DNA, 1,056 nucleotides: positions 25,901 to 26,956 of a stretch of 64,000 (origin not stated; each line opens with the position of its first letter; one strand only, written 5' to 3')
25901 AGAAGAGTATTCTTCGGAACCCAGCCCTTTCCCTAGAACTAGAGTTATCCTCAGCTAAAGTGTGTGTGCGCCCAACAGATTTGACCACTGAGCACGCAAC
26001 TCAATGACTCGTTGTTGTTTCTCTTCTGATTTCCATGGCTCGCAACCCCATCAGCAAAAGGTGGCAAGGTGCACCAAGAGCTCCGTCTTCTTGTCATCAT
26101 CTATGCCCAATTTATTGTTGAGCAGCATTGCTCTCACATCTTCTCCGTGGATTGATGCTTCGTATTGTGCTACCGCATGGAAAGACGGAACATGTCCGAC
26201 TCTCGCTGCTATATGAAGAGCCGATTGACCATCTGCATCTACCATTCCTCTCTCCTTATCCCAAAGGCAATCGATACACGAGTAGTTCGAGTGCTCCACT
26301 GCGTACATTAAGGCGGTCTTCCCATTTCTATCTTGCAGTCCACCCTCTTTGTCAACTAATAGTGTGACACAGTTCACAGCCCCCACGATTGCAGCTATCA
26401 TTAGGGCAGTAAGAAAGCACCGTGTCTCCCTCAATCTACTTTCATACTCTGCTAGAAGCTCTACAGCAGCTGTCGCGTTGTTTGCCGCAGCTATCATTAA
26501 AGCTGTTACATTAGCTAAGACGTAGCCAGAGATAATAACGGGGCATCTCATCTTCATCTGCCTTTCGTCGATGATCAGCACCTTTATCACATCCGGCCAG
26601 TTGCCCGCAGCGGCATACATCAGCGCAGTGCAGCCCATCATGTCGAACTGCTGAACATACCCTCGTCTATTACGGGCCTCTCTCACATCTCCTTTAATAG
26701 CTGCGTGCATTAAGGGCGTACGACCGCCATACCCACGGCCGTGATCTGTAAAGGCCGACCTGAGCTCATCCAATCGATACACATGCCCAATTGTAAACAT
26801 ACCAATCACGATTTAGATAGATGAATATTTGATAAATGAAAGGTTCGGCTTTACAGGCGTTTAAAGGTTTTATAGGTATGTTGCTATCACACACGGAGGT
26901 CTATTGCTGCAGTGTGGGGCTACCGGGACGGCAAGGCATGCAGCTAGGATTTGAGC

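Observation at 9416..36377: Three high-cysteine membrane protein genes of different subtypes within 27 kb, among housekeeping genes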

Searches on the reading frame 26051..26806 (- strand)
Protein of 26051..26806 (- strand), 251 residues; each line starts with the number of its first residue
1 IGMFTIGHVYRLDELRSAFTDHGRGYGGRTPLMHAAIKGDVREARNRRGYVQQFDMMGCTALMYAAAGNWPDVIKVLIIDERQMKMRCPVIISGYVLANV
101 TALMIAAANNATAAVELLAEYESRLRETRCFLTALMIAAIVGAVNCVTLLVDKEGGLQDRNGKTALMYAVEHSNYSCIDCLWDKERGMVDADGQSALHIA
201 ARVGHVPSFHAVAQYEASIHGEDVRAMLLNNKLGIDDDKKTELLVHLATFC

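Call 10: search_protein_families(library=pfam, proteins=[window:26051-26806:-], max_evalue=0.001)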
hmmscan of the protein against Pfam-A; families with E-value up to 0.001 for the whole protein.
window:26051-26806:- (251 aa): 5 families
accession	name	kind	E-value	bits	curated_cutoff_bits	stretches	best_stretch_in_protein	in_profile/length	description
PF12796.13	Ank_2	-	2.4e-28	99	27.3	3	135-219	1-86/90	Ankyrin repeats (3 copies)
PF00023.36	Ank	-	3.5e-22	77.7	21.1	0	58-78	2-22/33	Ankyrin repeat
PF13606.12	Ank_3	-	2.5e-20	70.5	22.3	0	58-78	2-22/30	Ankyrin repeat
PF13637.12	Ank_4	-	2.6e-14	53.4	22.7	0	158-181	26-49/50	Ankyrin repeats (many copies)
PF13857.12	Ank_5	-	5.9e-13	49.3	27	0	129-169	14-56/56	Ankyrin repeats (many copies)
